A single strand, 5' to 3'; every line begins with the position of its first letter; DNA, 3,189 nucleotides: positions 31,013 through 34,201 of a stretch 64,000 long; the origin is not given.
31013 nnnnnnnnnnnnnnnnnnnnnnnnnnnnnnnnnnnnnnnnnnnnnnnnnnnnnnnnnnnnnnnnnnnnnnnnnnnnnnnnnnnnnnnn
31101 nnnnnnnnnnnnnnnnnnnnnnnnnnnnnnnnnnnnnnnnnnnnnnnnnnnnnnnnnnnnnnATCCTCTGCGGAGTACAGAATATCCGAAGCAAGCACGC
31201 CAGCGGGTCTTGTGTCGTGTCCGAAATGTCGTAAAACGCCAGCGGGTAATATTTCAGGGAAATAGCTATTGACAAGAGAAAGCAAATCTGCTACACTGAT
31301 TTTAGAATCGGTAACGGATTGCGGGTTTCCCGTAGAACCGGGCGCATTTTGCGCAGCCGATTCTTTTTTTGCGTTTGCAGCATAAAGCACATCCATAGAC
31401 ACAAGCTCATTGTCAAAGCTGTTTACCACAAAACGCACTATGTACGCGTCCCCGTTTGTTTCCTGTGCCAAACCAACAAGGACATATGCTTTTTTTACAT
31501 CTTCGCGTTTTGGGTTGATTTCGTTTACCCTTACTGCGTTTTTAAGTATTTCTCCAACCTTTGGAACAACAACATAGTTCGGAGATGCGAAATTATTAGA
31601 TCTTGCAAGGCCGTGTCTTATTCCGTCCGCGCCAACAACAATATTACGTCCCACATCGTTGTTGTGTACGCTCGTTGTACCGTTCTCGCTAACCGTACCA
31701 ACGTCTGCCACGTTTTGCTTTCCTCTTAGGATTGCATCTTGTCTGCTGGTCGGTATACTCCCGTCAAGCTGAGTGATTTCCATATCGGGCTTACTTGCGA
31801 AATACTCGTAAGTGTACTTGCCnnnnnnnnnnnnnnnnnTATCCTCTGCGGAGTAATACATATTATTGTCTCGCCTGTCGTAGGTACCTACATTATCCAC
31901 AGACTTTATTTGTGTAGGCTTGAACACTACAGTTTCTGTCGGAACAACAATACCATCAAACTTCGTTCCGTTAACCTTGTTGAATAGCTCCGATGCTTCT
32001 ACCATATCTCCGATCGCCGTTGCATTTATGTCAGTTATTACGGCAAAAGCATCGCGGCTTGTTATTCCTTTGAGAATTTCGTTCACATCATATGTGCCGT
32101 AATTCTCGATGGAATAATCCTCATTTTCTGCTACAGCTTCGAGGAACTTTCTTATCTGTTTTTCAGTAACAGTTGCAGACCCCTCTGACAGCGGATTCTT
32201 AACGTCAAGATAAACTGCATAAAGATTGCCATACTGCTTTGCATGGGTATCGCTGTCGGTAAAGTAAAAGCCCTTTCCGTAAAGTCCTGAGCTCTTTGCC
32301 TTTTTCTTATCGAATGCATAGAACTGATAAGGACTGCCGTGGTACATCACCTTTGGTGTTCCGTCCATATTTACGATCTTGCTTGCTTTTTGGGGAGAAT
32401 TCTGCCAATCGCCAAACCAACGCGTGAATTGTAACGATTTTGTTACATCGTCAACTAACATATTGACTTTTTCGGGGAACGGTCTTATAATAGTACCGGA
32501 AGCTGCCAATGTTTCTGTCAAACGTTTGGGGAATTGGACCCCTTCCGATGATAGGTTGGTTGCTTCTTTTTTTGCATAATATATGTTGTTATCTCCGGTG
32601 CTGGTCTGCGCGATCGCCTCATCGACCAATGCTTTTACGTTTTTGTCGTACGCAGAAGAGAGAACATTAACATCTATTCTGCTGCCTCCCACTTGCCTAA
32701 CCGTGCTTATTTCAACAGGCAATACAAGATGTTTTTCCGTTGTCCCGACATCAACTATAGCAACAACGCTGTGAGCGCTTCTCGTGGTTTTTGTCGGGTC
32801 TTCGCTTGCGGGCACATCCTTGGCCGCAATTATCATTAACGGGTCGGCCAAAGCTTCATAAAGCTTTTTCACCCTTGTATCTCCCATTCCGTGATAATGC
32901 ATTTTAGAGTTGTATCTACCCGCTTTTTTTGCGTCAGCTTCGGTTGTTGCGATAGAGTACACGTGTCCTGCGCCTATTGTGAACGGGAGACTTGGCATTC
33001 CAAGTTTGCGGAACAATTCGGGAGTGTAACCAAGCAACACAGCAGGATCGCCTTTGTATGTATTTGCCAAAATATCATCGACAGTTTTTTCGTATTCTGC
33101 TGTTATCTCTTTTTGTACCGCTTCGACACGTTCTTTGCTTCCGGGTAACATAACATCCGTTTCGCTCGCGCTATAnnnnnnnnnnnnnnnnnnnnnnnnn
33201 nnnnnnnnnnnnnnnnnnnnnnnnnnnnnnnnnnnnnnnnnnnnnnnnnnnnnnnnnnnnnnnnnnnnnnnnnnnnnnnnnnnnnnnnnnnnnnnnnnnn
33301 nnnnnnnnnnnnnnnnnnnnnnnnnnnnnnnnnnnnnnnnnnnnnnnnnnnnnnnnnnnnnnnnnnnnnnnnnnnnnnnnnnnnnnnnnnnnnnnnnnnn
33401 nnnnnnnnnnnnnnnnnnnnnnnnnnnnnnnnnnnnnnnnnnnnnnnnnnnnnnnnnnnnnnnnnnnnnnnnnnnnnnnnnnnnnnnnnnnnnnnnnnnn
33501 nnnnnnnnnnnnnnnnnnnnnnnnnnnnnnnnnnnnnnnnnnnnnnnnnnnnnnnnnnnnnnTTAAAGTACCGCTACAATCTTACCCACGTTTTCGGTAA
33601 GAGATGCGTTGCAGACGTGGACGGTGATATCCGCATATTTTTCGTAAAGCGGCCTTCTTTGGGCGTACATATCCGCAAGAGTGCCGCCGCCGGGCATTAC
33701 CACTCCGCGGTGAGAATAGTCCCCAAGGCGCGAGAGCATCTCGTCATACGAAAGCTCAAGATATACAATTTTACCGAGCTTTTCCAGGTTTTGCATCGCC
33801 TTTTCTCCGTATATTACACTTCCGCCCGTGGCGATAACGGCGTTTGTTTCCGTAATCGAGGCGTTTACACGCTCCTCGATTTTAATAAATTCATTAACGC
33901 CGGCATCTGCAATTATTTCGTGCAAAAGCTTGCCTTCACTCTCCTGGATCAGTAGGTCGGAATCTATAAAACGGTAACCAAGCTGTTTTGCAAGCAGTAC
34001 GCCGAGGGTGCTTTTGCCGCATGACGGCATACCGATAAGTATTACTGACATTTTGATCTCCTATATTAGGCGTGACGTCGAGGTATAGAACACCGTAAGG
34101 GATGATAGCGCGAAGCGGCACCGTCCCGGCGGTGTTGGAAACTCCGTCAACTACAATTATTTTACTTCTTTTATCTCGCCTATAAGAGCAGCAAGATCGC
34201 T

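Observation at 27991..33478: Operon of a polyvalent-protein fragment, an esterase::acyltransferase fusion and a zinc-ribbon membrane protein beside tRNA-Pro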

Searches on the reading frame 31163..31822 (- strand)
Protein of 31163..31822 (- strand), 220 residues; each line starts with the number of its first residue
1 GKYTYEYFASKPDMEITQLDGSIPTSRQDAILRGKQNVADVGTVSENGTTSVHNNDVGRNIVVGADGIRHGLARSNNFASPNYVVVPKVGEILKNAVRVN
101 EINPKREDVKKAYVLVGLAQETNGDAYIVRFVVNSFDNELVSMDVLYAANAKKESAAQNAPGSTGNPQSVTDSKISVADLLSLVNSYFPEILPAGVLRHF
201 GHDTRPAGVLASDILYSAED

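Call 56: predict_structure(alignment_id=A3)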
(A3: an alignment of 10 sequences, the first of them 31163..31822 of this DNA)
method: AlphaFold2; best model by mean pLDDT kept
length: 220 residues; sequences in the alignment: 10
mean_pLDDT: 41.6   pTM: 0.40
mean pLDDT of the five models: 41.6, 39.2, 38.7, 37.6, 33.6
residues with pLDDT >= 90: 0; 70-90: 3; 50-70: 57; < 50: 160
segments of 3 or more residues with pLDDT < 50: 1-21, 55-60, 65-85, 96-184, 187-191, 193-196, 207-220
pLDDT, mean of each block of 10 residues (from residue 1): 28 39 60 67 63 50 48 43 51 46 26 30 35 31 31 29 26 35 48 51 53 25
secondary structure, 60 per line:
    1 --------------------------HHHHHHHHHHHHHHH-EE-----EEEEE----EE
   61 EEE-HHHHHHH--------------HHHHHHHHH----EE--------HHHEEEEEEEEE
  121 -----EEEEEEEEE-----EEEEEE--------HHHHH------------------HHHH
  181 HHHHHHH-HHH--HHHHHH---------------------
elements in order: H27-41 E50-54 E59-63 H65-71 H86-94 E112-120 E126-134 E140-145 H154-158 H177-187 H194-199
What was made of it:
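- On PBECR nuclease, claimed for the second flanking domain: The AF2 model is unusable (call 56).
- Tried and rejected: Structure of the LPD3-like module. pLDDT was 42, so no fold search was attempted (call 56).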

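Call 72: find_related_loci(query=A3, collection=viral_contigs, flank=10000)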
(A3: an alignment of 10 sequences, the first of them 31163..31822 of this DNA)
Query A3 (220 aa) in viral_contigs; peptide patterns used: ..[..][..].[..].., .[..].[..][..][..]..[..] (x = any residue, [..] = any of these).
60 stretches matched a pattern; 8 encode a relative of the query (tblastn E <= 1e-3); 8 distinct loci.
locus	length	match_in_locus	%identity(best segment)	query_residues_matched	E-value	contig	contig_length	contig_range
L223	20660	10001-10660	50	3-220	8e-67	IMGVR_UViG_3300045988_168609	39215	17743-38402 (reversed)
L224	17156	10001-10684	46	2-220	1e-64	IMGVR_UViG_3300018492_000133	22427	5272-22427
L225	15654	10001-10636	47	2-217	4e-64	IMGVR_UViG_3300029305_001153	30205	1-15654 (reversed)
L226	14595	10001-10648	51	3-217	3e-70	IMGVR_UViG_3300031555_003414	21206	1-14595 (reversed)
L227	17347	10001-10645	46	1-217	2e-61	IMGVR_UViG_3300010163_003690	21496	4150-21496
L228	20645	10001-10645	45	2-217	3e-57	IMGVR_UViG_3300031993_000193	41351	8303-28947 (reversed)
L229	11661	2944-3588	45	2-217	3e-57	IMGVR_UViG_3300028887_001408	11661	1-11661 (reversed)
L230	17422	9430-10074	34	5-217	9e-29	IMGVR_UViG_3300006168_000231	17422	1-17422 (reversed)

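Call 81: search_solved_structures(query=A3, max_evalue=1)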
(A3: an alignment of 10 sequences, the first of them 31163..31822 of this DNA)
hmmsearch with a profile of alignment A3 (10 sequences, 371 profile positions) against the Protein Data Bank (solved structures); distinct sequences matched with E-value up to 1: 1.
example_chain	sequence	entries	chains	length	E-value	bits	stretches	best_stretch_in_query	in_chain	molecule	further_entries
9lm8_A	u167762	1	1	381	0.29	13.4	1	253-351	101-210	bvFP-Pfr21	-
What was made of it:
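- On PBECR nuclease, claimed for the second flanking domain: No PDB hit (call 81).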

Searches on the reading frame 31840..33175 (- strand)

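Call 44: find_related_loci(query=window:31840-33175:-, collection=viral_contigs, flank=10000)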
Query window:31840-33175:- (445 aa) in viral_contigs; peptide patterns used: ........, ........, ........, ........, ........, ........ (x = any residue, [..] = any of these).
80 stretches matched a pattern; 70 encode a relative of the query (tblastn E <= 1e-3); 69 distinct loci.
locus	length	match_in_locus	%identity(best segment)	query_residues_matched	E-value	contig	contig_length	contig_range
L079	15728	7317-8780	47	21-442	6e-121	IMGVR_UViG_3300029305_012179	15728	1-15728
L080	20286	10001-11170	45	21-442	1e-106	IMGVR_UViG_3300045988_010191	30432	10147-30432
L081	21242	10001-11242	45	20-444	3e-103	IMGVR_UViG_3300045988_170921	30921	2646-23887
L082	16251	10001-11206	45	18-442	1e-102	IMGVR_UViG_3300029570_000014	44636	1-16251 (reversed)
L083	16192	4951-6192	44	20-444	1e-101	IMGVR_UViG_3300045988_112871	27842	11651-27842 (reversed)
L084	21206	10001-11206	41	16-445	3e-97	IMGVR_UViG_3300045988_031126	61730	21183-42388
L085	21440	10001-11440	38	1-445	6e-94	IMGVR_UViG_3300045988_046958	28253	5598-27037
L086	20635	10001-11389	39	21-442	2e-95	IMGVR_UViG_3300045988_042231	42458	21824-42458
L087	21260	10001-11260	44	13-444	3e-102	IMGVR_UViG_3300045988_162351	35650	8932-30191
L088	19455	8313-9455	41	21-445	3e-91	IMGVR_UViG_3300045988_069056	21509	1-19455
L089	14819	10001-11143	41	21-445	3e-91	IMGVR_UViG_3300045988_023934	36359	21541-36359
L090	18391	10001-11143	41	21-445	3e-91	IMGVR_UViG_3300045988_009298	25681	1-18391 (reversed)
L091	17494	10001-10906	48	21-328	6e-90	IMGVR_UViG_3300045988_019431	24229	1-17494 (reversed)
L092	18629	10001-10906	48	21-328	1e-89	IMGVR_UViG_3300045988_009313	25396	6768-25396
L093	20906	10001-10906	47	21-328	3e-89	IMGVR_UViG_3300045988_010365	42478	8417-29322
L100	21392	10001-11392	32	24-445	5e-67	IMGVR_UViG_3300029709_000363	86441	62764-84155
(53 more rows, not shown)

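Call 46: search_protein_families(library=pfam, proteins=[L079:43-1869:+, L079:2337-3869:+, L079:3873-13601:+, L079:13679-14590:+, L080:6191-16003:+, L080:2558-3745:+, L080:5289-6197:+], max_evalue=0.001)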
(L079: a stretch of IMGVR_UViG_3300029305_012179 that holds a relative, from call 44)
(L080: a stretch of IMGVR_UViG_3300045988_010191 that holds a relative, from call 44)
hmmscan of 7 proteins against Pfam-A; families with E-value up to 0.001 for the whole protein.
L079:43-1869:+ (609 aa): 0 families

L079:2337-3869:+ (511 aa): 1 family
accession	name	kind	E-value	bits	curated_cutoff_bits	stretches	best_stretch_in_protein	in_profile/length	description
PF08230.16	CW_7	-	9.9e-15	54.4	25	1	18-54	1-40/40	CW_7 repeat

L079:3873-13601:+ (3243 aa): 4 families
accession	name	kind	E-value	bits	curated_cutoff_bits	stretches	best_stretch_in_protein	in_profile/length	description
PF18760.7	ART-PolyVal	-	4.1e-42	144.7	31.2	3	1398-1562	2-139/140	ADP-Ribosyltransferase in polyvalent proteins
PF18819.6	MuF_C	-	7e-07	29.8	27.6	1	1222-1334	8-101/103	Phage MuF-C-terminal domain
PF13151.12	DUF3990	-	1.2e-05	25.5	32.2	0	1605-1643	3-41/152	Protein of unknown function (DUF3990)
PF21924.1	XRCC4_CC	-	0.00058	20.4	27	0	2044-2070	21-47/78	XRCC4 coiled-coil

L079:13679-14590:+ (304 aa): 0 families

L080:6191-16003:+ (3271 aa): 2 families
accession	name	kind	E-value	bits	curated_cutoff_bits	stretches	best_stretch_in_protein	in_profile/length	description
PF18760.7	ART-PolyVal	-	7.2e-22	79.1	31.2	1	1515-1650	1-140/140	ADP-Ribosyltransferase in polyvalent proteins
PF18819.6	MuF_C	-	1.7e-07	31.7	27.6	1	1342-1437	7-90/103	Phage MuF-C-terminal domain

L080:2558-3745:+ (396 aa): 0 families

L080:5289-6197:+ (303 aa): 0 families

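Call 47: search_protein_families(library=phrogs, proteins=[L079:43-1869:+, L079:2337-3869:+, L079:13679-14590:+, L100:1847-3892:+, L100:4046-4858:+, L100:4857-6083:+, L100:16927-19350:+, L081:911-3133:+, L081:3212-4336:+, L081:15069-16220:+], max_evalue=0.00001)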
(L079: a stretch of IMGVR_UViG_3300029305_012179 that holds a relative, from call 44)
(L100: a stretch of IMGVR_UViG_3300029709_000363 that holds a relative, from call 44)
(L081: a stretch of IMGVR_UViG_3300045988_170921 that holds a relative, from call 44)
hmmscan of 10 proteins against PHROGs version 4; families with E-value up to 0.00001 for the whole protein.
L079:43-1869:+ (609 aa): 1 family
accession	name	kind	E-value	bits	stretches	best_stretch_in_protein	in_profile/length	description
phrog_511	-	head and packaging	2.5e-65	222.4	2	287-608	556-860/862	internal virion protein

L079:2337-3869:+ (511 aa): 2 families
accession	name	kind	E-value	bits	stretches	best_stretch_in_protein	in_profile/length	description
phrog_7698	-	lysis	1.1e-13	52.6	1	14-55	271-315/316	endolysin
phrog_3861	-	lysis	3.4e-11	43.7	1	13-74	194-255/455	amidase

L079:13679-14590:+ (304 aa): 2 families
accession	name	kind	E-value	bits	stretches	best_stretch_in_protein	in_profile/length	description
phrog_10972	-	tail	2.9e-08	34.5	1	2-143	1-140/343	tail fiber protein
phrog_17196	-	other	2.2e-07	31.3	1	148-226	154-225/356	kinase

L100:1847-3892:+ (682 aa): 1 family
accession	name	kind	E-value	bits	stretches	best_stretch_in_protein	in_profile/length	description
phrog_511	-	head and packaging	4.2e-49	168.7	1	360-668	568-851/862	internal virion protein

L100:4046-4858:+ (271 aa): 0 families

L100:4857-6083:+ (409 aa): 0 families

L100:16927-19350:+ (808 aa): 0 families

L081:911-3133:+ (741 aa): 1 family
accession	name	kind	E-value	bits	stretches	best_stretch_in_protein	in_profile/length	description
phrog_511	-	head and packaging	1.1e-42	147.5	1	425-736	557-854/862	internal virion protein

L081:3212-4336:+ (375 aa): 0 families

L081:15069-16220:+ (384 aa): 21 families
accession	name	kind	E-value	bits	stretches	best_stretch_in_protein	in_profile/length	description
phrog_10972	-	tail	1.4e-16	61.9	1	303-356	155-208/343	tail fiber protein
phrog_6320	-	tail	4.4e-15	56.5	1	301-357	154-210/745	tail fiber protein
phrog_366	-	tail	4.5e-12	47.1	1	298-356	323-381/474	tail fiber protein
phrog_5073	-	tail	1.1e-11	45.4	1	301-358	311-368/519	tail fiber protein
phrog_8745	-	tail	3.6e-10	38.8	1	292-356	1370-1458/1803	tail fiber protein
phrog_819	-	tail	2.3e-09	37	1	300-351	536-587/1024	tail protein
phrog_3904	-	tail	2.4e-09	37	1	257-348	191-289/1086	tail fiber protein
phrog_18350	-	tail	8.8e-09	36.4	1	296-356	93-153/253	tail fiber protein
phrog_38806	-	unknown function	1.1e-08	35.8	1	295-357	60-125/285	-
phrog_13892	-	tail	1.1e-08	35.6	1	298-348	35-85/676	minor tail protein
phrog_33406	-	tail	1.5e-08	34.4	1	300-356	195-251/651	tail fiber protein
phrog_34916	-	tail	7.6e-08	33.5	1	300-351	31-82/124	tail fiber protein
phrog_26246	-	tail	8.8e-08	32.7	1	285-358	95-169/329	tail protein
phrog_1806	-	tail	3.9e-07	30.6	1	297-358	113-174/276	collagen like minor tail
phrog_32123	-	unknown function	6.6e-07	29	1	294-356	213-275/532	-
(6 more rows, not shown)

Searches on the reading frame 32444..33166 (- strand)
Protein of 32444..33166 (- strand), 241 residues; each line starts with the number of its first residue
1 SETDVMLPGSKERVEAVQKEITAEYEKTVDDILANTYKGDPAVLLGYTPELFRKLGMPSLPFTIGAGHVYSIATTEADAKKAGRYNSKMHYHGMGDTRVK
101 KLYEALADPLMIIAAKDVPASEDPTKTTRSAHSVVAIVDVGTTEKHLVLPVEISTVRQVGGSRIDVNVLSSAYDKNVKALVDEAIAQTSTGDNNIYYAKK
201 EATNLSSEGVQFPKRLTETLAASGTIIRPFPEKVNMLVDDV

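Call 57: predict_structure(alignment_id=A4)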
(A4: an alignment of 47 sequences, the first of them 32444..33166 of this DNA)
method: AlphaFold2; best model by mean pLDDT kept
length: 241 residues; sequences in the alignment: 47
mean_pLDDT: 85.3   pTM: 0.83
mean pLDDT of the five models: 85.3, 84.7, 82.8, 81.9, 81.6
residues with pLDDT >= 90: 144; 70-90: 62; 50-70: 18; < 50: 17
segments of 3 or more residues with pLDDT < 50: 1-8, 126-130, 239-241
pLDDT, mean of each block of 10 residues (from residue 1): 44 87 96 96 94 91 96 98 96 96 96 75 50 85 91 85 89 94 91 89 88 85 83 55 43
secondary structure, 60 per line:
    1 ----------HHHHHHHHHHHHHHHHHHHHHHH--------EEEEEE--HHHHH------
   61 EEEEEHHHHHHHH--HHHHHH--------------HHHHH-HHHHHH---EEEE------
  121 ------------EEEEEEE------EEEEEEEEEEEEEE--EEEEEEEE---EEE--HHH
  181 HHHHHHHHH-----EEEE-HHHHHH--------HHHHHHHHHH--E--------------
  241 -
elements in order: H11-33 E42-47 H50-54 E61-65 H66-73 H76-81 H96-100 H102-107 E111-114 E133-139 E146-159 E162-169 E173-175 H178-189 E195-198 H200-205 H214-223
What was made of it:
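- On MuF_C / PBECR (PF18819): The AF2 model is confident (pLDDT 85, call 57).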

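Call 61: fold_search(model_id=the predicted structure, library=viral)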
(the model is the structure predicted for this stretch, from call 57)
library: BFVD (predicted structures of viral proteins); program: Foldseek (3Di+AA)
matches with E <= 10: 621; with E <= 0.001: 11
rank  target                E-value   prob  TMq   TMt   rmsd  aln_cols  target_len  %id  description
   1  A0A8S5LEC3            6.4e-10  1.00  0.55  0.17   5.2       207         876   19  RNA polymerase (Fragment) [Podoviridae sp. ct4s49]
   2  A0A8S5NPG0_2          2.1e-09  1.00  0.56  0.14   4.9       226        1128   18  Crystallin beta/gamma motif-containing protein [Myoviridae sp. ct2th6]
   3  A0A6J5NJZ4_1          9.6e-08  1.00  0.48  0.16   9.8       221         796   18  Large polyvalent protein associated domain-containing protein [uncultured Caudovirales phage]
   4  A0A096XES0            1.2e-07  1.00  0.45  0.22   5.0       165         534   22  Phage MuF C-terminal domain-containing protein [Escherichia phage phi191]
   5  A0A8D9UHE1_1          1.6e-07  1.00  0.56  0.13   6.7       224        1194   20  PolyVal ADP-ribosyltransferase [Myoviridae sp. ctjz83]
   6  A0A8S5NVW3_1          4.0e-07  1.00  0.53  0.13  10.2       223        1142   15  Phage MuF C-terminal domain-containing protein [Myoviridae sp. cthRr4]
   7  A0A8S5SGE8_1          8.1e-07  1.00  0.45  0.09   6.8       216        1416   18  Nuclease [Podoviridae sp. ctZih56]
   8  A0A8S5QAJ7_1          1.6e-06  1.00  0.46  0.10   8.6       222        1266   14  Phage MuF C-terminal domain-containing protein [Podoviridae sp. ctZ5d16]
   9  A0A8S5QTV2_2          3.4e-05  1.00  0.49  0.13   6.5       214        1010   15  Nuclease [Podoviridae sp. ctKS020]
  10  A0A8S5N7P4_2          1.5e-04  1.00  0.41  0.10   8.3       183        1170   13  Nuclease [Myoviridae sp. ctiBE32]
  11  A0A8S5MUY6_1          4.8e-04  1.00  0.36  0.11   6.0       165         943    7  Nuclease [Myoviridae sp. ctxZR60]
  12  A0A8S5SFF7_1          1.7e-03  0.99  0.37  0.10  10.2       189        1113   13  Nuclease [Myoviridae sp. ctuev19]
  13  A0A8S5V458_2          5.8e-03  0.99  0.39  0.11   7.6       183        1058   11  PolyVal ADP-Ribosyltransferase [Myoviridae sp. ct8iP21]
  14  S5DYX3                1.3e-01  0.16  0.15  0.27  15.7       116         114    9  AsIV-cont00084-ORF2 [Apophua simplicipes ichnovirus]
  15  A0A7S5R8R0            1.6e-01  0.08  0.15  0.14  13.7       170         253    9  (no name in the UniProt tables at hand)
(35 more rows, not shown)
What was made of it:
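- On MuF_C / PBECR (PF18819): It matches predicted phage MuF-C, polyvalent and 'nuclease' proteins (call 61).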

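Call 62: fold_search(model_id=the predicted structure, library=pdb)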
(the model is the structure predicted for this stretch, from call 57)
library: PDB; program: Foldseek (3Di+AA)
matches with E <= 10: 521; with E <= 0.001: 0
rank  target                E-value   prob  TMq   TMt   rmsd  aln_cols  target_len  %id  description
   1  5zwn_c                3.2e-01  0.08  0.12  0.23  13.4       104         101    9  Cryo-EM structure of the yeast pre-B complex at an average resolution of 3.3 angstrom (Part II: U1 snRNP region) (released 2018-08-29)
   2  9e93_s                5.3e-01  0.04  0.12  0.17  15.2       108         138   17  Structural Insights into HIV-1 Vif-Mediated Ubiquitination and Degradation of APOBEC3H (released 2026-03-11)
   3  5gan_3                6.4e-01  0.07  0.11  0.25  10.8        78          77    8  The overall structure of the yeast spliceosomal U4/U6.U5 tri-snRNP at 3.7 Angstrom (released 2016-01-27)
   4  2xkl                  7.3e-01  0.06  0.11  0.15   7.8        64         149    9  Crystal Structure of Mouse Apolipoprotein M (released 2010-10-13)
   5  9w2m_J                8.3e-01  0.18  0.13  0.08   4.1        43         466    9  Cryo-EM structure of the Cytoplasmic lattice(CPL) from mouse oocyte (released 2026-02-25)
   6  7ds6_B                8.8e-01  0.02  0.12  0.12  17.0       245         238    9  Crystal structure of actin capping protein in complex with twinflin-1/CD2AP CPI chimera peptide (TWN-CDC) (released 2021-03-03)
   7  3aa0_B                8.8e-01  0.02  0.11  0.11  17.9       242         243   10  Crystal structure of Actin Capping Protein in complex with the Cp-binding motif derived from CARMIL (released 2010-08-04)
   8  5y6h                  1.0e+00  0.09  0.16  0.29  10.3        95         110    5  Crystal structure of YcgR-N domain of YcgR from Escherichia coli (released 2018-07-18)
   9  6n7x_M                1.0e+00  0.04  0.11  0.23  13.4       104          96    9  S. cerevisiae U1 snRNP (released 2019-07-24)
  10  2rmo_MODEL_1_A        1.2e+00  0.06  0.12  0.25   8.5        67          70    7  Solution structure of alpha-spectrin_SH3-bergerac from Chicken (released 2008-09-30)
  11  2ot3_B                1.3e+00  0.04  0.08  0.10   6.6        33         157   18  Crystal structure of rabex-5 VPS9 domain in complex with nucleotide free RAB21 (released 2007-04-24)
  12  7z0h_M                1.3e+00  0.02  0.12  0.14   9.1       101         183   11  Structure of yeast RNA Polymerase III-Ty1 integrase complex at 2.6 A (focus subunit AC40). (released 2023-04-05)
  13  4m78_C                1.4e+00  0.06  0.12  0.27  10.8        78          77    8  Crystal structure of Lsm2-8 complex, space group P21 (released 2013-11-13)
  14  1c6x_A                1.4e+00  0.05  0.11  0.24  11.9        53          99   11  ALTERNATE BINDING SITE FOR THE P1-P3 GROUP OF A CLASS OF POTENT HIV-1 PROTEASE INHIBITORS AS A RESULT OF CONCERTED STR (released 2000-12-28)
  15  2gia_A                1.4e+00  0.03  0.12  0.16  10.9       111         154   10  Crystal structures of trypanosoma bruciei MRP1/MRP2 (released 2006-09-05)
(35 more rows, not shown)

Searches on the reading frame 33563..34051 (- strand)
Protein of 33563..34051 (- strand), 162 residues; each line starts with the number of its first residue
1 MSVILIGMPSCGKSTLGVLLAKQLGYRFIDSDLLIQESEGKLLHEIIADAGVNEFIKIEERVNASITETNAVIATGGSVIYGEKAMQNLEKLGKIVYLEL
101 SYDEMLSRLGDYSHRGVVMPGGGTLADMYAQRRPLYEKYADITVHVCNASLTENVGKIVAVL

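Call 76: search_protein_families(library=pfam, proteins=[window:33563-34051:-], max_evalue=0.00001)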
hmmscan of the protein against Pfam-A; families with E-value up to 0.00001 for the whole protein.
window:33563-34051:- (162 aa): 3 families
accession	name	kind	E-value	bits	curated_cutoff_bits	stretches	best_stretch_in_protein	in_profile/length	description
PF01202.28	SKI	-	6.6e-31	108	22.1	1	10-160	2-156/159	Shikimate kinase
PF13207.12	AAA_17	-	7.3e-07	30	27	1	6-110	1-120/136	AAA domain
PF13238.12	AAA_18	-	9.7e-06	26.5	29.4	0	3-110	1-109/128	AAA domain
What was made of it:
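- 33563..34051 (-): aroK (shikimate kinase), the chromosomal gene upstream of the insertion. Pfam SKI E 6.6e-31 (call 76).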
